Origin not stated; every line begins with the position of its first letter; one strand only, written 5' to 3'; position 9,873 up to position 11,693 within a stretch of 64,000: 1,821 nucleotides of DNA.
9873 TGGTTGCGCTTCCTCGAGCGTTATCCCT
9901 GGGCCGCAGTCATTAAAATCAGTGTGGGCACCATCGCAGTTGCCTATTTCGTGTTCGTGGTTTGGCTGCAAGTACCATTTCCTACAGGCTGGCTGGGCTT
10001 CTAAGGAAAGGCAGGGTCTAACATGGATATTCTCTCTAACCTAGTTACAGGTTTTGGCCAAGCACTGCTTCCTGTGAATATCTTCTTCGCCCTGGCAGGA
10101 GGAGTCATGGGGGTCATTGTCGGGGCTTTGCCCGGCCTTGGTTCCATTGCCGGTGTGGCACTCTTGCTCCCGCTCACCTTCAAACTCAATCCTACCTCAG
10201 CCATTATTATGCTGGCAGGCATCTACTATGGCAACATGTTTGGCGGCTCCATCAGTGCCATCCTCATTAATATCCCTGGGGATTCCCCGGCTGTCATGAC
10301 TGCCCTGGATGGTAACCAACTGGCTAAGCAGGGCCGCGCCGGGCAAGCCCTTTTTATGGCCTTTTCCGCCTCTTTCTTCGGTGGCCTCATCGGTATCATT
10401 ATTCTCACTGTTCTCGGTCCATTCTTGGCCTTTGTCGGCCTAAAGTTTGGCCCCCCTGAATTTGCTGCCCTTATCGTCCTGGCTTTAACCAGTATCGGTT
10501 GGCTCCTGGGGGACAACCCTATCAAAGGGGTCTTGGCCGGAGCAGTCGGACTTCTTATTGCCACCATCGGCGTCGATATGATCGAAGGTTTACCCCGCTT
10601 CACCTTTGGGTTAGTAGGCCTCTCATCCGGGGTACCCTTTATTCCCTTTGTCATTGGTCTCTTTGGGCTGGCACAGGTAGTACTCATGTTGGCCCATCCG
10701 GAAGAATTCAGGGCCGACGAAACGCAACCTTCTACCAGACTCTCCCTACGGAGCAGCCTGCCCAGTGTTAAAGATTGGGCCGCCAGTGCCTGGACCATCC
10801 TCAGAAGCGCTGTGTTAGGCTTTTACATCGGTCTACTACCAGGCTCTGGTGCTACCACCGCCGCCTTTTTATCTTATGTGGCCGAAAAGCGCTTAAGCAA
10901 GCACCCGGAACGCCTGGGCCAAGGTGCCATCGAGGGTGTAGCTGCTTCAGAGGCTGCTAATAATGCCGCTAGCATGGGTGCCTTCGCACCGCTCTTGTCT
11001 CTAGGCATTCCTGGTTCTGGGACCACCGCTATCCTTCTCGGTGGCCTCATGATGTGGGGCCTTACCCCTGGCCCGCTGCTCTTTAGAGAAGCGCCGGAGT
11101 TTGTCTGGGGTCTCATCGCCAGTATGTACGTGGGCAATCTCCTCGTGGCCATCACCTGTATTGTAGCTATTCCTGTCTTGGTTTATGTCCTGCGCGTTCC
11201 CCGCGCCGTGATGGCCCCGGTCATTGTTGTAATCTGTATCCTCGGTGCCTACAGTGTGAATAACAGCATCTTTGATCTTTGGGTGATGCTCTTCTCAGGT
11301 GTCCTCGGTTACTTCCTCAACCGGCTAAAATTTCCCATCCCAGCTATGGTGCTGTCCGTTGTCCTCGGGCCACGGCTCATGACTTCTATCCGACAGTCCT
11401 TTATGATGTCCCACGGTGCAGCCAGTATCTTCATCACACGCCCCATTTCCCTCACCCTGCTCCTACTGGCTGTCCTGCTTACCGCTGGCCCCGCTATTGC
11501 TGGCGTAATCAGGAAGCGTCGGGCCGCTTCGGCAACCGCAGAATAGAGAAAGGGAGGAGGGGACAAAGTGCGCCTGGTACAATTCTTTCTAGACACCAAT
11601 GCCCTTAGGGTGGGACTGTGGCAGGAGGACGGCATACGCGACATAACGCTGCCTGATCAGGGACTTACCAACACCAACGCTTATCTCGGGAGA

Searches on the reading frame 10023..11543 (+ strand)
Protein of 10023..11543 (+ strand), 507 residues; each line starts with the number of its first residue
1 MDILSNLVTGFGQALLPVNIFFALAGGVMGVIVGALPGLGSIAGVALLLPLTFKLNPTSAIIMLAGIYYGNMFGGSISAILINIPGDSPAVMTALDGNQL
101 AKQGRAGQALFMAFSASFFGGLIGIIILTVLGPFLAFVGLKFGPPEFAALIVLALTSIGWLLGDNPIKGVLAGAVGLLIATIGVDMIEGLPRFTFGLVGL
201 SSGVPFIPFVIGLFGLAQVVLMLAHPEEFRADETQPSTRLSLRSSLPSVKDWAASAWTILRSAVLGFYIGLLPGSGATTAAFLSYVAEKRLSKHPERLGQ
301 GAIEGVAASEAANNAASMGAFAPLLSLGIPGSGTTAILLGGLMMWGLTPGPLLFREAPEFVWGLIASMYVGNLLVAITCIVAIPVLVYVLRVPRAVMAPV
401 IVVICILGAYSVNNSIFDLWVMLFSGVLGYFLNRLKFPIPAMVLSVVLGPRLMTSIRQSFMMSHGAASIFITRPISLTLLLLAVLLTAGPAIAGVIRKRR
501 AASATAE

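Call 11: search_protein_families(library=pfam, proteins=[window:10023-11543:+], max_evalue=0.00001)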
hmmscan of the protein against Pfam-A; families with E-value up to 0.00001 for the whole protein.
window:10023-11543:+ (507 aa): 1 family
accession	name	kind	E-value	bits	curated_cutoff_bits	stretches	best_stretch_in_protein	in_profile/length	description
PF01970.21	TctA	-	3.2e-156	520.7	28.9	1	20-444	1-423/423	Tripartite tricarboxylate transporter TctA family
